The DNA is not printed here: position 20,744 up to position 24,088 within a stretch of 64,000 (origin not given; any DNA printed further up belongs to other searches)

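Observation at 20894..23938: MOV10/SDE3-type helicase fused to three U1/matrin-type C2H2 zinc fingers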

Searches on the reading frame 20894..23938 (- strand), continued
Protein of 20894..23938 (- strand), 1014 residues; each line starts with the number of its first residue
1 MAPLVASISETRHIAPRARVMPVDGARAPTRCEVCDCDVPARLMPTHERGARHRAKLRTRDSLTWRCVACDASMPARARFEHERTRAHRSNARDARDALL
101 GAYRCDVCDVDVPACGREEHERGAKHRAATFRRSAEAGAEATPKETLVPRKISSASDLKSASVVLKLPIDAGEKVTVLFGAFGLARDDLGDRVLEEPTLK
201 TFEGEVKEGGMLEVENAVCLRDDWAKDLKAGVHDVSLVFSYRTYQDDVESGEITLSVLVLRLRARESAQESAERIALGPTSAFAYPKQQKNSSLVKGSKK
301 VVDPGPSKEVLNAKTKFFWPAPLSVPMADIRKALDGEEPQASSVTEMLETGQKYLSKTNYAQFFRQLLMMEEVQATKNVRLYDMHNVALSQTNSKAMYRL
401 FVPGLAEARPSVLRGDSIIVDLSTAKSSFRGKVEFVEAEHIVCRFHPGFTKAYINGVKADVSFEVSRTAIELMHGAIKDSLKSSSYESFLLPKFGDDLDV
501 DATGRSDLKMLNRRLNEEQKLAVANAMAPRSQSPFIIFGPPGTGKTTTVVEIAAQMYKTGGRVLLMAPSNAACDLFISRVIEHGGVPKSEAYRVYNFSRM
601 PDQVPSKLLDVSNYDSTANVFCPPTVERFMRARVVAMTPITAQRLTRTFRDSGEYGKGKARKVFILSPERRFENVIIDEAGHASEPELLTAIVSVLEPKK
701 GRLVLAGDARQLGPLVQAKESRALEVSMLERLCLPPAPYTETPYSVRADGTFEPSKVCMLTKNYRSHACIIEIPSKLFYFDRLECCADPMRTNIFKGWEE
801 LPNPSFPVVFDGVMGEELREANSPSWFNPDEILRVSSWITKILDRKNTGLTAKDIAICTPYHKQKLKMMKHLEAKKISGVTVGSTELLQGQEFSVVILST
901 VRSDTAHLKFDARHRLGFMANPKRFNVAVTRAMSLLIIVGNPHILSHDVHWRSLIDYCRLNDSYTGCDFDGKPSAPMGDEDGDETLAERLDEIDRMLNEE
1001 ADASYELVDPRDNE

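Call 12: search_solved_structures(query=window:20894-23938:-, max_evalue=1e-10, show_alignments=1)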
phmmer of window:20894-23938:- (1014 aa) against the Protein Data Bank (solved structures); distinct sequences matched with E-value up to 1e-10: 18.
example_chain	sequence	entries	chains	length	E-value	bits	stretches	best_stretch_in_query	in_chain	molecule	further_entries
2xzo_A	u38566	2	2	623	8.4e-31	109.8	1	518-959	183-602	REGULATOR OF NONSENSE TRANSCRIPTS 1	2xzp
2gjk_A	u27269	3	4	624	8.4e-31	109.8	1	518-959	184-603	Regulator of nonsense transcripts 1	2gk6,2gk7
6ej5_A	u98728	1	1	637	9.3e-31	109.7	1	518-959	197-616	Regulator of nonsense transcripts 1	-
9qwn_A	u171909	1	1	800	2e-30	108.6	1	516-959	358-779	Isoform 2 of Regulator of nonsense transcripts 1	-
2wjv_A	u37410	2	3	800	2.3e-30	108.4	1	519-959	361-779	REGULATOR OF NONSENSE TRANSCRIPTS 1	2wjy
4b3g_A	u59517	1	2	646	6.9e-28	100.2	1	665-959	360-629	DNA-BINDING PROTEIN SMUBP-2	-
4b3f_X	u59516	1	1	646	7e-28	100.2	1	665-959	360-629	DNA-BINDING PROTEIN SMUBP-2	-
8rd3_A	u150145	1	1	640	9.8e-28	99.7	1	670-959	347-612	ATP-dependent helicase NAM7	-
2xzl_A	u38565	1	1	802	2.5e-27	98.3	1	670-959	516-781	ATP-DEPENDENT HELICASE NAM7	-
9qdq_A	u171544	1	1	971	5.3e-27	97.3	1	670-959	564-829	ATP-dependent helicase NAM7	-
8ftm_A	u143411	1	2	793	1.3e-19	72.9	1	671-971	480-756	5'-3' RNA helicase-like protein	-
5mzn_A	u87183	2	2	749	3.8e-19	71.3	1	671-958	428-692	Helicase SEN1,Helicase SEN1 | Helicase SEN1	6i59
8fth_A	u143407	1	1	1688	1.9e-18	69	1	671-969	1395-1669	5'-3' RNA helicase-like protein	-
8ftk_A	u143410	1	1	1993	2.4e-18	68.6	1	671-972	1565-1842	5'-3' RNA helicase-like protein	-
8ram_O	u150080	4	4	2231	1.5e-17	66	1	671-958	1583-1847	Helicase SEN1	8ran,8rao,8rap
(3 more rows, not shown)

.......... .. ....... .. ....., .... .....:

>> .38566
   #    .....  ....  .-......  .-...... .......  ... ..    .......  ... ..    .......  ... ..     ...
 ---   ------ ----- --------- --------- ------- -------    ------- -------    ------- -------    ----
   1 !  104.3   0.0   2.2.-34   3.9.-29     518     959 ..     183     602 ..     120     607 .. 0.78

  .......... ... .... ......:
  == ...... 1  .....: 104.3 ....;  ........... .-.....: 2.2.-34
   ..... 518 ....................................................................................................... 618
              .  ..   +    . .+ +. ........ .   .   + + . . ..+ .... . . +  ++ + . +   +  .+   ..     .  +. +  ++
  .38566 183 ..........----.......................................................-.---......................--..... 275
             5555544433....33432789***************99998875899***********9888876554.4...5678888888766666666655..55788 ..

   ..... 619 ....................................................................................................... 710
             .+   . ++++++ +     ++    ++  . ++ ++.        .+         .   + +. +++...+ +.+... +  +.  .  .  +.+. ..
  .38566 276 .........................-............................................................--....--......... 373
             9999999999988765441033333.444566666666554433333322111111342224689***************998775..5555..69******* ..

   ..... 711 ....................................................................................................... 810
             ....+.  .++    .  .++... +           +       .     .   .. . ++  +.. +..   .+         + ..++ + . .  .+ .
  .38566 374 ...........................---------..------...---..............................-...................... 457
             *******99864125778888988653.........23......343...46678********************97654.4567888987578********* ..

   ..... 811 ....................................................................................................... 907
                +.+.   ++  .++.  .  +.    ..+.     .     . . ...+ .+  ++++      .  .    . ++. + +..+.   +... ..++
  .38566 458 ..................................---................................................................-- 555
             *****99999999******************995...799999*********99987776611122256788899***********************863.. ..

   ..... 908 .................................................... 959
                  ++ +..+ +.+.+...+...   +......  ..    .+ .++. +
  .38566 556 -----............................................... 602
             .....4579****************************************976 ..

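Call 24: find_encoding_contigs(protein=P0001, flank=4000, max_places=3)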
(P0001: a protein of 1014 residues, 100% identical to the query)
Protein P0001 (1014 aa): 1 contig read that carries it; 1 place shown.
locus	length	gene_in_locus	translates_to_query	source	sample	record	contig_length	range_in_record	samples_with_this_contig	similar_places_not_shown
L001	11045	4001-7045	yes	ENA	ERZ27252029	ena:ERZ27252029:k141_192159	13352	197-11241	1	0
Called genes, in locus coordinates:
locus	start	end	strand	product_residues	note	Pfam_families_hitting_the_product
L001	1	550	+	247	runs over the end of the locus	?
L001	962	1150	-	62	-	-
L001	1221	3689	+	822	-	-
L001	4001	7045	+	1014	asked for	PF13401:AAA_22 (faint), PF21634:MOV-10_beta-barrel, PF04851:ResIII (faint), PF13086:AAA_11, PF13245:AAA_19, PF13604:AAA_30, PF13086:AAA_11, PF13087:AAA_12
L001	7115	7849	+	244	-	PF07386:DUF1499 (faint)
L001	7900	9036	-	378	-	-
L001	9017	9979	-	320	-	PF07837:FTCD_N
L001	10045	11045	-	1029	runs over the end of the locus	-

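Call 25: search_protein_representatives(protein=window:20894-23938:-)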
Query: 1014 residues. Proteins with E-value up to 0.001 (for the whole library): 22367; up to 1e-10: 8127; up to 1e-30: 1400. The best 150 are listed.
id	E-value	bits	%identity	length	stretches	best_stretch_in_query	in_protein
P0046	0.0e+00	1110.6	56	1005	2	102-1013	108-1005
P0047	1.9e-268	909.7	50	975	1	23-973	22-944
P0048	5.4e-206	703.0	49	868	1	227-1012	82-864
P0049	6.1e-134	464.5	43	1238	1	347-1003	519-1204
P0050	2.9e-132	458.9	41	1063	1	277-1005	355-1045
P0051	1.1e-127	443.8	43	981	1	346-971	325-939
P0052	9.5e-126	437.4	44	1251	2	359-964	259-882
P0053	1.3e-125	437.0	43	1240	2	563-985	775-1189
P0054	1.1e-119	417.3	39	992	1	352-971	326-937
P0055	4.2e-119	415.4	42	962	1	326-976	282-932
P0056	3.7e-118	412.2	40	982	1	345-985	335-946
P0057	1.3e-116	407.1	40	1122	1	356-995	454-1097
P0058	2.0e-116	406.6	41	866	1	345-1011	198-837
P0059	5.2e-116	405.2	43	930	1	356-971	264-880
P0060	1.1e-115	404.1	41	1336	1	345-972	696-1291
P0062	2.8e-115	402.7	40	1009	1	352-976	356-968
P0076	4.2e-111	388.9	42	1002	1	355-973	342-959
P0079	7.5e-110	384.8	39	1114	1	342-970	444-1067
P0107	1.1e-105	371.0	38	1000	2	296-983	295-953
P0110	2.5e-105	369.8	37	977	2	276-999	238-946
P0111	3.9e-105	369.2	40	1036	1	343-991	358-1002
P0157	7.3e-99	348.4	40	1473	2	514-985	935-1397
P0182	1.2e-96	341.0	37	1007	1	268-997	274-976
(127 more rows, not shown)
